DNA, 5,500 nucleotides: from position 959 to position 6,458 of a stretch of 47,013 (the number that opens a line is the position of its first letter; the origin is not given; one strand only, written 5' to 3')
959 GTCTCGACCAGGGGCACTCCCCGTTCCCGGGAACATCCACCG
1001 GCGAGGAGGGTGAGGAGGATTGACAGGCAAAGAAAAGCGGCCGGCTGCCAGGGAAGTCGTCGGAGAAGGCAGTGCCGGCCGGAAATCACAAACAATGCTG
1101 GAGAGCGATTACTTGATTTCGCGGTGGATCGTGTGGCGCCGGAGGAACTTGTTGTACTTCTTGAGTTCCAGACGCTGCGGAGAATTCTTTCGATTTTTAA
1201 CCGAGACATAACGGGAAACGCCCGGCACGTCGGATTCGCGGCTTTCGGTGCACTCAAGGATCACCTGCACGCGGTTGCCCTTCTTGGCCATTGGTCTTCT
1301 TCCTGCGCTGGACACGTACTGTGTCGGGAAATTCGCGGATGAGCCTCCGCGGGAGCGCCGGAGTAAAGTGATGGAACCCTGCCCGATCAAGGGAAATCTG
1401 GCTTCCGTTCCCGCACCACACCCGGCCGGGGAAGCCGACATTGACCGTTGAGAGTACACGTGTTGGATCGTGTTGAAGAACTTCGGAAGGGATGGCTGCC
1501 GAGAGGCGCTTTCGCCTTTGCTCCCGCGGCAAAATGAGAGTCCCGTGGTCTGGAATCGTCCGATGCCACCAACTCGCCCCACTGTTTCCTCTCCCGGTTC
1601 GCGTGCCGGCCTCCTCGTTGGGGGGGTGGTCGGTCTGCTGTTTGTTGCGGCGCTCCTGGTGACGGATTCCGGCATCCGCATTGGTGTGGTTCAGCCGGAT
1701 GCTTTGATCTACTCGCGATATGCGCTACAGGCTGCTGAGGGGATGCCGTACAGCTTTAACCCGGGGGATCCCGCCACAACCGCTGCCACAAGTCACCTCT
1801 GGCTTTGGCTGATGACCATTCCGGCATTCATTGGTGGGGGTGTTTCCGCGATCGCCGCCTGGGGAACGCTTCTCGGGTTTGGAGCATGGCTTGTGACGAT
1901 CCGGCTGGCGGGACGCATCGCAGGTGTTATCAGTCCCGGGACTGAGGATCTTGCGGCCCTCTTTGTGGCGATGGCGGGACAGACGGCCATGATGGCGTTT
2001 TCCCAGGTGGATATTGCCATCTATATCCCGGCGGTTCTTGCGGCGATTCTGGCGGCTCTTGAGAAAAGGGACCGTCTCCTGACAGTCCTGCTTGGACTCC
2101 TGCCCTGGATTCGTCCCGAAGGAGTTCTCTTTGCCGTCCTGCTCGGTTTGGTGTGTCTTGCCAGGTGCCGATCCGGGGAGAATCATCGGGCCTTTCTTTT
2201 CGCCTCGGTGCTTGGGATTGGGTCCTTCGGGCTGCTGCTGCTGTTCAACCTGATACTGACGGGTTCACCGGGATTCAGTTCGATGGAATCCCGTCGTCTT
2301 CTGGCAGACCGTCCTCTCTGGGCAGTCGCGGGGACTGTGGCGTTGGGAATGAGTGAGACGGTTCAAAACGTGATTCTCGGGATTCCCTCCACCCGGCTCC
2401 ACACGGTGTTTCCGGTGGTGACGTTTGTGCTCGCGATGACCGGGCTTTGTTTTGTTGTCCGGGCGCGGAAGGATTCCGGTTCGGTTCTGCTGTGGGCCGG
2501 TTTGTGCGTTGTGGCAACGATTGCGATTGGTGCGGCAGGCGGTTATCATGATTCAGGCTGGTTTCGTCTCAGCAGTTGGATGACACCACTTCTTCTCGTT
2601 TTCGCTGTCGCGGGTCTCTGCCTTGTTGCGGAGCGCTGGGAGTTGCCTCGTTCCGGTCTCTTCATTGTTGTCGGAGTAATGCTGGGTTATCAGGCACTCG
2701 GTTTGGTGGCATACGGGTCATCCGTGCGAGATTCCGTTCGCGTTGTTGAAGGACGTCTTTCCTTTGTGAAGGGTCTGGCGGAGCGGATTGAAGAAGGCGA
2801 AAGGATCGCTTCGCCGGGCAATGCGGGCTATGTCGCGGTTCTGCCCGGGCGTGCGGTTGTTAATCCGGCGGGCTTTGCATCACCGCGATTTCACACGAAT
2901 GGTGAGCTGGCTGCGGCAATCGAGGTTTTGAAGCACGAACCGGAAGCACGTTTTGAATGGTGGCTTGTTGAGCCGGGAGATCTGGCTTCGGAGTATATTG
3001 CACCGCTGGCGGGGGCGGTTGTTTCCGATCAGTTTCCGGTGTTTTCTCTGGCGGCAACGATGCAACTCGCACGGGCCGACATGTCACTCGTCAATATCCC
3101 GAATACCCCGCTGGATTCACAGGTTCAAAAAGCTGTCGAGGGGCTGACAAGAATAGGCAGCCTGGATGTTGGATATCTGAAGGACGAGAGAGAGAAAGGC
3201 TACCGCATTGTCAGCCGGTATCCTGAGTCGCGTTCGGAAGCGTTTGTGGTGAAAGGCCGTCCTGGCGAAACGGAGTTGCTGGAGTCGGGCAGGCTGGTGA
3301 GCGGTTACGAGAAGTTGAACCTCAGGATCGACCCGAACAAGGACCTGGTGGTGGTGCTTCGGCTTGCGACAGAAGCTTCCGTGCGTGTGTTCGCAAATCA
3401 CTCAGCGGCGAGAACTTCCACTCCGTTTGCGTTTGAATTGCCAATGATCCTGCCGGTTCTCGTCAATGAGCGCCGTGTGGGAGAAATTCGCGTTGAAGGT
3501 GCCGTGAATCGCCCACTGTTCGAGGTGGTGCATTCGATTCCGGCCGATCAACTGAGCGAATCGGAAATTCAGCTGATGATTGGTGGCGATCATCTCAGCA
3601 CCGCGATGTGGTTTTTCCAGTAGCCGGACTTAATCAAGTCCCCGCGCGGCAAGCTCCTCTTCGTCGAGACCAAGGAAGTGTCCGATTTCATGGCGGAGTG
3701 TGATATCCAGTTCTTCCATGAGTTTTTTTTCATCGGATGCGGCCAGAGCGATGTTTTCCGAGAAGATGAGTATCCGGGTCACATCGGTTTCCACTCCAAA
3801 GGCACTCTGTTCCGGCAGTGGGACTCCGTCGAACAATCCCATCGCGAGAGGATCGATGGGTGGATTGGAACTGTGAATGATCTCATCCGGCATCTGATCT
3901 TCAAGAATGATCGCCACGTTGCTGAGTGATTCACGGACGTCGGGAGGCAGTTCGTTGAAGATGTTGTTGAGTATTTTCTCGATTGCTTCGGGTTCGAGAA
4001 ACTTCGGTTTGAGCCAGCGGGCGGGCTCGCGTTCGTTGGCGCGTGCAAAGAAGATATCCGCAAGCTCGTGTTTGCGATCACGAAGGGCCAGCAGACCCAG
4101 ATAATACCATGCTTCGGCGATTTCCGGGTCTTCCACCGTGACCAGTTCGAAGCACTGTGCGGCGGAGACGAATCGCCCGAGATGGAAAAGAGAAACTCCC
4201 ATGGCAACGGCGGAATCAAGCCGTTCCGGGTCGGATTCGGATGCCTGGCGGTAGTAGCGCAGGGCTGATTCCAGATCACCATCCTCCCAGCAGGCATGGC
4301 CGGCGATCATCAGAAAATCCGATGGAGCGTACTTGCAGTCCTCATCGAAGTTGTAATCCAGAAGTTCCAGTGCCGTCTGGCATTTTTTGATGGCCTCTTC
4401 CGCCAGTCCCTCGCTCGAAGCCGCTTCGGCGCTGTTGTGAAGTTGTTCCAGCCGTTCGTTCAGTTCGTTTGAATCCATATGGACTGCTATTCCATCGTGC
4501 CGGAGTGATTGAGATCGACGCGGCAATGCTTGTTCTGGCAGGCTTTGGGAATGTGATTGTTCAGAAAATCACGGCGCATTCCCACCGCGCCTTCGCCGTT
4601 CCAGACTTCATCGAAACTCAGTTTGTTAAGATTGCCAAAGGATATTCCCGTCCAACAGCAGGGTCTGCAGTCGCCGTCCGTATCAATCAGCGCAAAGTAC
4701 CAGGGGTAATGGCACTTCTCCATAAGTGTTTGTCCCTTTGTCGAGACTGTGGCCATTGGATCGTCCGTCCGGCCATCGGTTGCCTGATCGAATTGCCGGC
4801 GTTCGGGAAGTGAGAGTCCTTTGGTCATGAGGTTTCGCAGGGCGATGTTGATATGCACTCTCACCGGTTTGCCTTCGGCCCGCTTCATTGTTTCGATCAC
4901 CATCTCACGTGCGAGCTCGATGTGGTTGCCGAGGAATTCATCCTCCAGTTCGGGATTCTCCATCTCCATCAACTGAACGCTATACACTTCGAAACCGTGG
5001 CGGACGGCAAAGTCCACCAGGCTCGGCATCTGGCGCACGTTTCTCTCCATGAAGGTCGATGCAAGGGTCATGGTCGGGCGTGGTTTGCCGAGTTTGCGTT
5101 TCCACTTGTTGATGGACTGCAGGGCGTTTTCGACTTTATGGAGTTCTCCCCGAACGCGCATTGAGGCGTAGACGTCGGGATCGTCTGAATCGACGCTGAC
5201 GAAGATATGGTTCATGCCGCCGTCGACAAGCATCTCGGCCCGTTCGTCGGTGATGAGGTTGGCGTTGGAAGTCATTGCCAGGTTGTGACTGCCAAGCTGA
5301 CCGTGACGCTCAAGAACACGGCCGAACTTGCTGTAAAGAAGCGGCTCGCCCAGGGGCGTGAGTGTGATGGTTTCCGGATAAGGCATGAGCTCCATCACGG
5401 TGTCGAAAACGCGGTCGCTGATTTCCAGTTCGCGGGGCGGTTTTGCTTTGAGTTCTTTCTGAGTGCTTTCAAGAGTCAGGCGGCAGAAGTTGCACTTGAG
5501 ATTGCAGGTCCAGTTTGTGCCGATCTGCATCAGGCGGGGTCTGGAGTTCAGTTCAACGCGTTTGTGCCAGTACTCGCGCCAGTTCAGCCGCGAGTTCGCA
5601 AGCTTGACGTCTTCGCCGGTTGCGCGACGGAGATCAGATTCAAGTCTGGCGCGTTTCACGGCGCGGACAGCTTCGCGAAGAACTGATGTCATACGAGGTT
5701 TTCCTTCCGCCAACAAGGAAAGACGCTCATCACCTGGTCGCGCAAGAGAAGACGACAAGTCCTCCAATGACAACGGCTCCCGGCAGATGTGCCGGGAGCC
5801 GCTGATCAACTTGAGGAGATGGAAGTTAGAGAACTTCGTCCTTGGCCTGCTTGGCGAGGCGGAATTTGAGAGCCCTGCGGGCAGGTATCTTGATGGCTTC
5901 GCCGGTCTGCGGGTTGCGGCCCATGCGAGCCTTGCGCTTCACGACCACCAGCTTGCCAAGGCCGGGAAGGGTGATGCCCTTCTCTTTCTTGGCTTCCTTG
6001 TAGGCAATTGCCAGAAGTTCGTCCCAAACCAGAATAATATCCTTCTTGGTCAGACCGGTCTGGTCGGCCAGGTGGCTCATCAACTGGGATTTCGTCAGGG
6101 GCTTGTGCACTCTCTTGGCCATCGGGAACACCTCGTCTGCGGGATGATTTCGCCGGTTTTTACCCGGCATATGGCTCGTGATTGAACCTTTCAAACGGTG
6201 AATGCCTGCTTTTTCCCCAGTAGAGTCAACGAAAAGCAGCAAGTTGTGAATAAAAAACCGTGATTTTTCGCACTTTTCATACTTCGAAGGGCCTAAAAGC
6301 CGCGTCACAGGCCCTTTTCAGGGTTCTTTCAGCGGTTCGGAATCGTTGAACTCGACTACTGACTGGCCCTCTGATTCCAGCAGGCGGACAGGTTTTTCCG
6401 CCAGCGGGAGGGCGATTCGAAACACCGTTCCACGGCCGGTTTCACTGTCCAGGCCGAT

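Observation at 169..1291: Zinc-independent (C-) L33 paralog directly followed by a ZnuA-fold lipoprotein that has lost its metal-binding histidines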

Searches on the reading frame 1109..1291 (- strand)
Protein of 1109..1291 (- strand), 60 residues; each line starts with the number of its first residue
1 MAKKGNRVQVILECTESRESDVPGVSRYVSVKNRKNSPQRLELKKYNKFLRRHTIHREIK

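Call 5: search_protein_families(library=pfam, proteins=[window:1109-1291:-], max_evalue=1)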
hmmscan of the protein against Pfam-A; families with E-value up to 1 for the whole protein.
window:1109-1291:- (60 aa): 1 family
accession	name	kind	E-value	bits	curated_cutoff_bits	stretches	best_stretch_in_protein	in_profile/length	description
PF00471.26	Ribosomal_L33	-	1.4e-18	67.3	25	1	8-60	1-47/47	Ribosomal protein L33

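Call 6: search_protein_families(library=ncbifam, proteins=[window:1109-1291:-], max_evalue=1)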
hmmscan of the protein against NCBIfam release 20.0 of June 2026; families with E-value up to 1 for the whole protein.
window:1109-1291:- (60 aa): 3 families
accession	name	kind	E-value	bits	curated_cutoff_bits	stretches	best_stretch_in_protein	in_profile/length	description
NF001860.2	PRK00595.1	subfamily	1.9e-22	79.1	50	1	6-60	1-49/49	50S ribosomal protein L33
TIGR01023.1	rpmG_bact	equivalog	1.5e-19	70.1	23.95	1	1-60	1-54/56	50S ribosomal protein L33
NF001764.0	PRK00504.1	subfamily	3.4e-14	52.9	40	1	7-60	3-50/50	50S ribosomal protein L33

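Call 36: search_solved_structures(query=window:1109-1291:-, max_evalue=0.001, show_alignments=3)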
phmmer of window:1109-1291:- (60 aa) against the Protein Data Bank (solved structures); distinct sequences matched with E-value up to 0.001: 54.
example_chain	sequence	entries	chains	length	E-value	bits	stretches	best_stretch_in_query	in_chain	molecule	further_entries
9i5t_5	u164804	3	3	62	4.6e-25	89.2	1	4-60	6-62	Large ribosomal subunit protein bL33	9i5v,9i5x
7jil_c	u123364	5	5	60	2.2e-24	87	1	1-60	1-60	50S ribosomal protein L33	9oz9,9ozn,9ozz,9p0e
28jw_6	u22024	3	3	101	2.2e-15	59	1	3-60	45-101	bL33c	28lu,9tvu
4v61_B3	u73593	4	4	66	7.1e-13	51.2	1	4-60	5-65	Ribosomal Protein L33 | 50S ribosomal protein L33, chloroplastic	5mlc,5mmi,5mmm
5h1s_c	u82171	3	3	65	1e-12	50.7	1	4-60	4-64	50S ribosomal protein L33, chloroplastic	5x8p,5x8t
6eri_Ab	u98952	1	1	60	2.5e-12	49.5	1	7-60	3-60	50S ribosomal protein L33, chloroplastic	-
10px_16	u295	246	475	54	5.9e-10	42.1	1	7-60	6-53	50S ribosomal protein L33 | 50S ribosomal protein L34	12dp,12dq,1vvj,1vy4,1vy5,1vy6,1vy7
4v90_B6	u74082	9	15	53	6.2e-10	42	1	7-60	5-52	50S RIBOSOMAL PROTEIN L33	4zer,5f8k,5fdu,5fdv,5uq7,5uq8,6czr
4v9j_B6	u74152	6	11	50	8e-10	41.6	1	7-60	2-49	50S ribosomal protein L33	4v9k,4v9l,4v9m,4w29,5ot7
5a9z_Ac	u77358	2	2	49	9.3e-10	41.4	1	7-60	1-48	50S ribosomal protein L33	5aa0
5zlu_y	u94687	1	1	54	9.6e-10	41.4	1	7-60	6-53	50S ribosomal protein L33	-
7nhn_6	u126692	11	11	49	6.6e-09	38.8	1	7-60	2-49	50S ribosomal protein L33 1 | Large ribosomal subunit protein bL33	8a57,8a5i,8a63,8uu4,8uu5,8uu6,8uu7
4v68_B6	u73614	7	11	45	1.3e-08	37.9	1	11-60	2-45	50S ribosomal protein L33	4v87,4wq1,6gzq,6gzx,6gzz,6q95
9qeg_1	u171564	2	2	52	1.5e-08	37.6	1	7-60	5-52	Large ribosomal subunit protein bL33A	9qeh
5ngm_A1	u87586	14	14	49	1.8e-08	37.4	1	7-60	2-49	50S ribosomal protein L33 | 50S ribosomal protein L33 1 | Large ribosomal subunit protein bL33A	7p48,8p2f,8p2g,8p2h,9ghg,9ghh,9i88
4v83_B3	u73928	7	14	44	3.4e-08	36.6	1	11-59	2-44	50S ribosomal protein L33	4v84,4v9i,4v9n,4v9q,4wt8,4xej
5tcu_LS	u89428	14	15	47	4.8e-08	36.1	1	7-58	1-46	50S ribosomal protein L33 1 | 50S ribosomal protein L33 | Large ribosomal subunit protein bL33B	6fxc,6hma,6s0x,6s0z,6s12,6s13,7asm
8crx_0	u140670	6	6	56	1.1e-07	34.9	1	1-59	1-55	50S ribosomal protein L33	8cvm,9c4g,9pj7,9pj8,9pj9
7asp_A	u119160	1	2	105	1.2e-07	34.8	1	7-58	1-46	50S ribosomal protein L33,50S ribosomal protein L30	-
8fmw_Ae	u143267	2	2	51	2e-07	34.2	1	22-59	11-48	50S ribosomal protein L33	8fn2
3j9w_B5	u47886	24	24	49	1.3e-06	31.7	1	7-60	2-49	50S ribosomal protein bL33 | 50S ribosomal protein L33 1 | 50S ribosomal protein L33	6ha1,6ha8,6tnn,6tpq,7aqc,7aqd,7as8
5nd8_5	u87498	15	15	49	1.6e-06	31.4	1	7-60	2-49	50S ribosomal protein L33 2 | 50S ribosomal protein L33 | Large ribosomal subunit protein bL33B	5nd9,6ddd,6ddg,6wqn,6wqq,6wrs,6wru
5njt_q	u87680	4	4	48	2.5e-06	30.7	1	7-58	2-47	50S ribosomal protein L33 1 | Large ribosomal subunit protein bL33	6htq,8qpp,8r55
5t7v_LF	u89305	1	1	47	5.4e-06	29.7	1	7-58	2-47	50S ribosomal protein L33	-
6dzi_c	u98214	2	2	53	8.7e-06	29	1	27-58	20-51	50S ribosomal protein L33 2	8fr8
5xym_1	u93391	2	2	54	9.2e-06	29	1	27-58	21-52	50S ribosomal protein L33 2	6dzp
1nwx_1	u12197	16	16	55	1e-05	28.8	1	3-59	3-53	ribosomal protein L33 | 50S ribosomal protein L33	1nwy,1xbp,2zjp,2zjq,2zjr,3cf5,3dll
10qm_j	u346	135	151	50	1.6e-05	28.2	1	27-60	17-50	Large ribosomal subunit protein bL33 | 50S ribosomal protein L33 | 50S ribosomal protein bL33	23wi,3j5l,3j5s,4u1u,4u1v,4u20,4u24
4v4v_B1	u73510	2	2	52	1.6e-05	28.2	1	27-60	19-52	50S ribosomal protein L33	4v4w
9e16_b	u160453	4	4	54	1.7e-05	28.2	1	27-58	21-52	50S ribosomal protein L33 C- | 50S ribosomal protein bL33-c minus | Large ribosomal subunit protein bL33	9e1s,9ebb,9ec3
4ybb_C2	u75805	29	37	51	1.7e-05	28.2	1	27-60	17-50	50S ribosomal protein L33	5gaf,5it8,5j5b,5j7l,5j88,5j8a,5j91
6i7v_C2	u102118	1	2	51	1.7e-05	28.1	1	27-60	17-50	50S ribosomal protein L33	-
6c4i_3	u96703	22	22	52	1.7e-05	28.1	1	27-60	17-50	50S ribosomal protein L33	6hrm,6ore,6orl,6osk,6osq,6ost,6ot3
6o8w_3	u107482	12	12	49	1.7e-05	28.1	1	7-60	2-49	50S ribosomal protein L33 | 50S ribosomal protein L33 3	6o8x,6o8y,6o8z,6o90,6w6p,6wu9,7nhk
2j28_1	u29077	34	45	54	1.8e-05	28.1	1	27-60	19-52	50S ribosomal protein L33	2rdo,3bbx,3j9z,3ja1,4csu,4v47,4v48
4v6y_B1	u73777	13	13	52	1.8e-05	28.1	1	27-60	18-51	50S ribosomal protein L30 | 50S ribosomal protein L33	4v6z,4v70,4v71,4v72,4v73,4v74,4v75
11bq_0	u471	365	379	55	1.8e-05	28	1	27-60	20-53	50S ribosomal protein L33 | Large ribosomal subunit protein bL33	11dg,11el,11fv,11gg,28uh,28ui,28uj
4v49_B1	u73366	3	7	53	2.1e-05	27.9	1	24-59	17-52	50S ribosomal protein L33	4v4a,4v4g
5v7q_1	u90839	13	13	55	2.1e-05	27.8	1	26-59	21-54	50S ribosomal protein L33 | 50S ribosomal protein L33 2 | Large ribosomal subunit protein bL33A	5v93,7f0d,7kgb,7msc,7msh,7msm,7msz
5jvh_1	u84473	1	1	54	2.2e-05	27.8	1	24-59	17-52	50S ribosomal protein L33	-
7a0r_1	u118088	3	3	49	2.5e-05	27.6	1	26-59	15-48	50S ribosomal protein L33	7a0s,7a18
1nkw_1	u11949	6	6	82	3.2e-05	27.3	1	20-59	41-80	50S ribosomal protein L33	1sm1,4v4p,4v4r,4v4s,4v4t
7p7r_5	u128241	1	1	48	3.4e-05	27.2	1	7-58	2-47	50S ribosomal protein L33 3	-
6spb_3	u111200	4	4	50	4e-05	27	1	27-60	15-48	50S ribosomal protein L33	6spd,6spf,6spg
7unr_5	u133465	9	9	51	4.2e-05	26.9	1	27-60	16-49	50S ribosomal protein L33 | Large ribosomal subunit protein bL33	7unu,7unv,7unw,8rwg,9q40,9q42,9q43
5li0_5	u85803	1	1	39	0.00012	25.5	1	24-57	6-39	50S ribosomal protein L33 2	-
9h91_1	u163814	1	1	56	0.00022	24.7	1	26-60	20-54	50S ribosomal protein L33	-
6v39_0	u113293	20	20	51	0.00037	24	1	28-60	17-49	50S ribosomal protein L33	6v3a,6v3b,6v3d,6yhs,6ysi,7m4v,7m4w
5o60_c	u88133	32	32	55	0.00067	23.2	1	26-58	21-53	50S ribosomal protein L33 1 | 50S Ribosomal Protein L33 | Large ribosomal subunit protein bL33A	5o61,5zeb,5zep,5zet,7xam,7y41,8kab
7s0s_d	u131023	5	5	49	0.0008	22.9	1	26-58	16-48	50S ribosomal protein L33 | Large ribosomal subunit protein bL33A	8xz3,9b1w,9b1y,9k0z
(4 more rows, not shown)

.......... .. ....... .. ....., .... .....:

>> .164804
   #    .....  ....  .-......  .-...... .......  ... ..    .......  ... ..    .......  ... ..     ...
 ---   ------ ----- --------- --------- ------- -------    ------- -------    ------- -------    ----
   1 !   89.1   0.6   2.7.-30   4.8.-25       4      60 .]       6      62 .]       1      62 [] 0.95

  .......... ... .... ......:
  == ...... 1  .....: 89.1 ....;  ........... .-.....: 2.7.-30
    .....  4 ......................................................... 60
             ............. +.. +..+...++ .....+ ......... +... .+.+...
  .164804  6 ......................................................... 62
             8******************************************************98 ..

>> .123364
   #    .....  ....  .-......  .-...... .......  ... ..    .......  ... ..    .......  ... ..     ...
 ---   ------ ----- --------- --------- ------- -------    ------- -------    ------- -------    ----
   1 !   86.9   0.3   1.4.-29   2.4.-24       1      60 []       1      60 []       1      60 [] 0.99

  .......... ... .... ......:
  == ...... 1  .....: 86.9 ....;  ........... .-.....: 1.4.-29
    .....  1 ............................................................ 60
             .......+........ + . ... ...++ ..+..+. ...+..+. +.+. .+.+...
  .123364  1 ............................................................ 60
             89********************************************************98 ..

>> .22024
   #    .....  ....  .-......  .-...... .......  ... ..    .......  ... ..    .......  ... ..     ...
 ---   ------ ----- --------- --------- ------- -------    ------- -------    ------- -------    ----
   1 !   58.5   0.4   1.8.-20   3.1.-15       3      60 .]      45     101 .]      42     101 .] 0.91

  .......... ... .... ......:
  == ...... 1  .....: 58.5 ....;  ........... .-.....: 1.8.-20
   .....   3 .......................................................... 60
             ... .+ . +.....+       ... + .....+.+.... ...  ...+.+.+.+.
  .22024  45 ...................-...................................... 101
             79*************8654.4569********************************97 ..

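Call 51: find_related_loci(query=window:1112-1291:-, collection=metagenome_contigs, flank=3500)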
Query window:1112-1291:- (60 aa) in metagenome_contigs; peptide patterns used: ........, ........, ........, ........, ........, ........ (x = any residue, [..] = any of these).
600 stretches matched a pattern (row limit reached: there are more); 568 encode a relative of the query (tblastn E <= 1e-3); the best 80 are kept; 80 distinct loci.
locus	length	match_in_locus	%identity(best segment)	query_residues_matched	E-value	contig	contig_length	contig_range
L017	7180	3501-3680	77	1-60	1e-29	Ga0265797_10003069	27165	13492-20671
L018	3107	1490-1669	77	1-60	1e-29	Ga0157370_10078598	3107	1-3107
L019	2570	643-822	75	1-60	3e-28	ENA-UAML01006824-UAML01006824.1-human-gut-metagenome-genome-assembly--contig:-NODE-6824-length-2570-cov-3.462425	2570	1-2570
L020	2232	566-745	75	1-60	3e-28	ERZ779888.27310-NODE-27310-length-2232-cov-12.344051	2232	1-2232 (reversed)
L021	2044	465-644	75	1-60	3e-28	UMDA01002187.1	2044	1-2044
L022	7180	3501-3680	73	1-60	3e-28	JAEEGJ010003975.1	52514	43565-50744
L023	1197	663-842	73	1-60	2e-28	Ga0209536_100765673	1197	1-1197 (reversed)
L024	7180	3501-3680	77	1-60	4e-28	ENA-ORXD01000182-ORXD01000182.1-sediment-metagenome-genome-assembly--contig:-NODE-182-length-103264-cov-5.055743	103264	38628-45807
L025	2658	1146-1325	72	1-60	5e-28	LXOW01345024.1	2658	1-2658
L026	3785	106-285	75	1-60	5e-28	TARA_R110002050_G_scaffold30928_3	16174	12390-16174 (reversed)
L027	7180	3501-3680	75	1-60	4e-28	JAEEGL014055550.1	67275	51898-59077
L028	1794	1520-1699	75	1-60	8e-28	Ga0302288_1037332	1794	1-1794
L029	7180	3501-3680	72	1-60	7e-28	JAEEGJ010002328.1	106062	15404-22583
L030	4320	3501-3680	72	1-60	7e-28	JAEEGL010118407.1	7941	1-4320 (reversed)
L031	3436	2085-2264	75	1-60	7e-28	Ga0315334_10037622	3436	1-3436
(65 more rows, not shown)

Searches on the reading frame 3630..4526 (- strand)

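Call 15: search_protein_families(library=pfam, proteins=[window:3630-4526:-], max_evalue=0.001)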
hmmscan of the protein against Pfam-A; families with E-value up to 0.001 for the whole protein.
window:3630-4526:- (298 aa): 12 families
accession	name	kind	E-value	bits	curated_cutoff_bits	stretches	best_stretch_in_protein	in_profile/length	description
PF06262.17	Zincin_1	-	1e-17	64.3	22.4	1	201-296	1-96/97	Zincin-like metallopeptidase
PF07719.23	TPR_2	-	3.8e-13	48.9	27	0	72-101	4-33/34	Tetratricopeptide repeat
PF00515.34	TPR_1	-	2.3e-09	37.1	27.8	0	76-101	8-33/34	Tetratricopeptide repeat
PF13432.12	TPR_16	-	5.3e-09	36.8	32.7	1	76-134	4-62/65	Tetratricopeptide repeat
PF13181.12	TPR_8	-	1.5e-08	34.6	25.7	0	72-101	4-33/34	Tetratricopeptide repeat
PF14559.12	TPR_19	-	4.2e-06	27.4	25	1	81-138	3-60/68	Tetratricopeptide repeat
PF13428.12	TPR_14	-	6.8e-06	26.7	23.5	0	72-104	4-36/44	Tetratricopeptide repeat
PF13424.12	TPR_12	-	7.6e-06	26.5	30.1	0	29-98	6-74/77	Tetratricopeptide repeat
PF13176.12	TPR_7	-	4e-05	23.8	27.9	0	76-101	6-33/36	Tetratricopeptide repeat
PF13414.12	TPR_11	-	0.00019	21.5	26.8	0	76-104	1-29/42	TPR repeat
PF23914.1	TPR_CcmH_CycH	-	0.00023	21.5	42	0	40-129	64-147/158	Cytochrome c-type biogenesis protein H TPR domain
PF13431.12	TPR_17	-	0.0005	20.6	24.4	0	126-156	2-32/34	Tetratricopeptide repeat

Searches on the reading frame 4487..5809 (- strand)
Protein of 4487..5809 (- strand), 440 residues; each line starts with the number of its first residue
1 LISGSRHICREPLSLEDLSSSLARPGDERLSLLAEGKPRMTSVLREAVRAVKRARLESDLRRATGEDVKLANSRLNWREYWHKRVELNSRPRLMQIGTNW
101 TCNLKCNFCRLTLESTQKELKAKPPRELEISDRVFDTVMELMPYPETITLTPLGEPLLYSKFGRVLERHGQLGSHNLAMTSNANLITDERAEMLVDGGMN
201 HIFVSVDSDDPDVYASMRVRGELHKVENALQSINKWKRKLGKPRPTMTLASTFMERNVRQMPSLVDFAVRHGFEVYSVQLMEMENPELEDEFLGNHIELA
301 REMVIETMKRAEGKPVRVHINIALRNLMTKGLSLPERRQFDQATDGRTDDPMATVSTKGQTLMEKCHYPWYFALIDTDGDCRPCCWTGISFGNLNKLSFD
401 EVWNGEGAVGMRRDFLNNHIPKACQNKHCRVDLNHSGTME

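Call 15: search_protein_families(library=pfam, proteins=[window:4487-5809:-], max_evalue=0.001)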
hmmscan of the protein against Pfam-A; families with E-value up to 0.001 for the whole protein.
window:4487-5809:- (440 aa): 2 families
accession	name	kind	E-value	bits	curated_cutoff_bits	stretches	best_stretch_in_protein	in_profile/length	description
PF04055.27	Radical_SAM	-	8.8e-12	45.9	29.5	1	102-239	7-139/166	Radical SAM superfamily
PF13186.11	SPASM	-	7.5e-10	39.4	21.5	1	366-429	1-66/67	Iron-sulfur cluster-binding domain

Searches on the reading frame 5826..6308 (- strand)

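Call 15: search_protein_families(library=pfam, proteins=[window:5826-6308:-], max_evalue=0.001)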
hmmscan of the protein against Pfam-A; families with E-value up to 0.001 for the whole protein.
window:5826-6308:- (160 aa): 1 family
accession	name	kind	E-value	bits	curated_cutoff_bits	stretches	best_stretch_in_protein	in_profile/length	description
PF00216.26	Bac_DNA_binding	-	9.5e-26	90.3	22.4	1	71-159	1-89/90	Bacterial DNA-binding protein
